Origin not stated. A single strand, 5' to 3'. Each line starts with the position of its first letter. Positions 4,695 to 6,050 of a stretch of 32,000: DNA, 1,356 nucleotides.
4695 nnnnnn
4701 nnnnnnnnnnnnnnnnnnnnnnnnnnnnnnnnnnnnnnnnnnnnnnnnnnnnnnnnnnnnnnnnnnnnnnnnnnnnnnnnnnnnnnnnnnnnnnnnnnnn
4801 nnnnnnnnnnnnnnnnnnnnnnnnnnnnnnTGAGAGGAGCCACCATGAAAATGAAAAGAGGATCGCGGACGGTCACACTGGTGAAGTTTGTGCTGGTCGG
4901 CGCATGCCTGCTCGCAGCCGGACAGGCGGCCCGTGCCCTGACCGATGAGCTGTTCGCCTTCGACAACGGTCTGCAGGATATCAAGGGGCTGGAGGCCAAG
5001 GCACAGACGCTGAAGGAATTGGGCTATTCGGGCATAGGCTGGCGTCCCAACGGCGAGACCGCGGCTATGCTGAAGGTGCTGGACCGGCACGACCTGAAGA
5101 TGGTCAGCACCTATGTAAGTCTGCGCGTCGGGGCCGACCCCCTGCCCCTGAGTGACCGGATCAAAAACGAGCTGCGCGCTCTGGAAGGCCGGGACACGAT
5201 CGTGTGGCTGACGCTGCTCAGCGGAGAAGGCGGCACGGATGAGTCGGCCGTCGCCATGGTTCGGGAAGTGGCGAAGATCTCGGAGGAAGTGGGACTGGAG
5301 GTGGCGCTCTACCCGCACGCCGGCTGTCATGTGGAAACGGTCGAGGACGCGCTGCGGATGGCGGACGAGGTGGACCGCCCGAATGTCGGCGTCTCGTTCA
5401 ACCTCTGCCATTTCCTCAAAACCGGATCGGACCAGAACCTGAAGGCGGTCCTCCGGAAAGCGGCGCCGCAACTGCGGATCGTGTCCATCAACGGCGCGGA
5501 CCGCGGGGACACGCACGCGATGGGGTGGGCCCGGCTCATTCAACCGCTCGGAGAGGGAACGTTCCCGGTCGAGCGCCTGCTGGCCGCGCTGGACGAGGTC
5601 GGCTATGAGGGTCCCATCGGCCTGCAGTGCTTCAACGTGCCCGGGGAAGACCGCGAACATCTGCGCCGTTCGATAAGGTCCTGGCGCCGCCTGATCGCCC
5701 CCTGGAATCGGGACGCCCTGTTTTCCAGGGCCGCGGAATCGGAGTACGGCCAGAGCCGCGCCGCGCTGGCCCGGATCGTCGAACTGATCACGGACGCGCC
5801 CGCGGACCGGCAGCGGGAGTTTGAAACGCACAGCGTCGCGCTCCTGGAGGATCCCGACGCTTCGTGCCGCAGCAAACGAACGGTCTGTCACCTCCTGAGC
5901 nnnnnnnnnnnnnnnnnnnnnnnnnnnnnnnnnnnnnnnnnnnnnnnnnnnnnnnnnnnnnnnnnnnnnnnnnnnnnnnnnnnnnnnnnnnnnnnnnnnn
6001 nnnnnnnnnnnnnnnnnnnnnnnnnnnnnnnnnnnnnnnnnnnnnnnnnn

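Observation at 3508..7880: Tat-exported Gfo/Idh/MocA oxidoreductase next to a secreted TIM-barrel/HEAT/beta-sandwich fusion: candidate periplasmic oxidative glycoside-cleavage pair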

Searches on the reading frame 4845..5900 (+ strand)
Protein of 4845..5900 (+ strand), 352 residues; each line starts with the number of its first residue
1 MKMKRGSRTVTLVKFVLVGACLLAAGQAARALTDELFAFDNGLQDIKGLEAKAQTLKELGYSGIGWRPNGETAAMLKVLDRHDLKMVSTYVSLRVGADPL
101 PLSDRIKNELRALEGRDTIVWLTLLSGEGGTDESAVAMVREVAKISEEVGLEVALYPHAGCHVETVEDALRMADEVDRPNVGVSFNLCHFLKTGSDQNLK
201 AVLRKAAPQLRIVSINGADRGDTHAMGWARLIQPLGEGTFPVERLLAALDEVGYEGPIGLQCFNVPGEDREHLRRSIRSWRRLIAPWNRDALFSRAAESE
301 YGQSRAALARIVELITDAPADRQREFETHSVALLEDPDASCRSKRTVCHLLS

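Call 11: search_solved_structures(query=window:4845-5900:+, max_evalue=1, show_alignments=2)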
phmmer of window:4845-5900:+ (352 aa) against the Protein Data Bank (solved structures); distinct sequences matched with E-value up to 1: 23.
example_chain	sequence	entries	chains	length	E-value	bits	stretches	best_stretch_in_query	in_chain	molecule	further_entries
3tva_A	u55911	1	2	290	3e-07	33.1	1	132-262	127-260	Xylose isomerase domain protein TIM barrel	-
1i60_A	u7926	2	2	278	1.4e-06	30.9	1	133-264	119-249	IOLI PROTEIN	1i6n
8yeb_A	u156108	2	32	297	0.00025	23.6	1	137-285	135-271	Ketose 3-epimerase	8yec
5zfs_A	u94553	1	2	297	0.00028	23.4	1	137-285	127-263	D-allulose-3-epimerase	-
3wqo_A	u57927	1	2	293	0.00037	23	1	138-266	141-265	Uncharacterized protein MJ1311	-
4q7i_A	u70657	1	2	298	0.00054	22.4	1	134-292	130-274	D-tagatose 3-epimerase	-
4pgl_A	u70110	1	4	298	0.00068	22.1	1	134-292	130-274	D-tagatose 3-epimerase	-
4xsl_A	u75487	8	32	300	0.00078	21.9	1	134-284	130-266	D-tagatose 3-epimerase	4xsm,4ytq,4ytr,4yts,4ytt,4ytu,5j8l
2ou4_A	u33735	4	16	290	0.0008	21.9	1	134-283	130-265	D-tagatose 3-epimerase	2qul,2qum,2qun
4pfh_A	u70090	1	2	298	0.0011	21.5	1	134-286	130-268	D-tagatose 3-epimerase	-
5hmq_A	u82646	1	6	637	0.0069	18.8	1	137-265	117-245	4-hydroxyphenylpyruvate dioxygenase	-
3dx5_A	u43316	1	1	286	0.019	17.4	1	37-197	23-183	uncharacterized protein AsbF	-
5tnv_A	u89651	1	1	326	0.029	16.8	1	119-273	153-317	AP endonuclease, family protein 2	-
3vnk_A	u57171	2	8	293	0.032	16.6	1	130-282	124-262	Xylose isomerase domain protein TIM barrel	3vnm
3vni_A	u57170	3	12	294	0.033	16.6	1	130-282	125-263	Xylose isomerase domain protein TIM barrel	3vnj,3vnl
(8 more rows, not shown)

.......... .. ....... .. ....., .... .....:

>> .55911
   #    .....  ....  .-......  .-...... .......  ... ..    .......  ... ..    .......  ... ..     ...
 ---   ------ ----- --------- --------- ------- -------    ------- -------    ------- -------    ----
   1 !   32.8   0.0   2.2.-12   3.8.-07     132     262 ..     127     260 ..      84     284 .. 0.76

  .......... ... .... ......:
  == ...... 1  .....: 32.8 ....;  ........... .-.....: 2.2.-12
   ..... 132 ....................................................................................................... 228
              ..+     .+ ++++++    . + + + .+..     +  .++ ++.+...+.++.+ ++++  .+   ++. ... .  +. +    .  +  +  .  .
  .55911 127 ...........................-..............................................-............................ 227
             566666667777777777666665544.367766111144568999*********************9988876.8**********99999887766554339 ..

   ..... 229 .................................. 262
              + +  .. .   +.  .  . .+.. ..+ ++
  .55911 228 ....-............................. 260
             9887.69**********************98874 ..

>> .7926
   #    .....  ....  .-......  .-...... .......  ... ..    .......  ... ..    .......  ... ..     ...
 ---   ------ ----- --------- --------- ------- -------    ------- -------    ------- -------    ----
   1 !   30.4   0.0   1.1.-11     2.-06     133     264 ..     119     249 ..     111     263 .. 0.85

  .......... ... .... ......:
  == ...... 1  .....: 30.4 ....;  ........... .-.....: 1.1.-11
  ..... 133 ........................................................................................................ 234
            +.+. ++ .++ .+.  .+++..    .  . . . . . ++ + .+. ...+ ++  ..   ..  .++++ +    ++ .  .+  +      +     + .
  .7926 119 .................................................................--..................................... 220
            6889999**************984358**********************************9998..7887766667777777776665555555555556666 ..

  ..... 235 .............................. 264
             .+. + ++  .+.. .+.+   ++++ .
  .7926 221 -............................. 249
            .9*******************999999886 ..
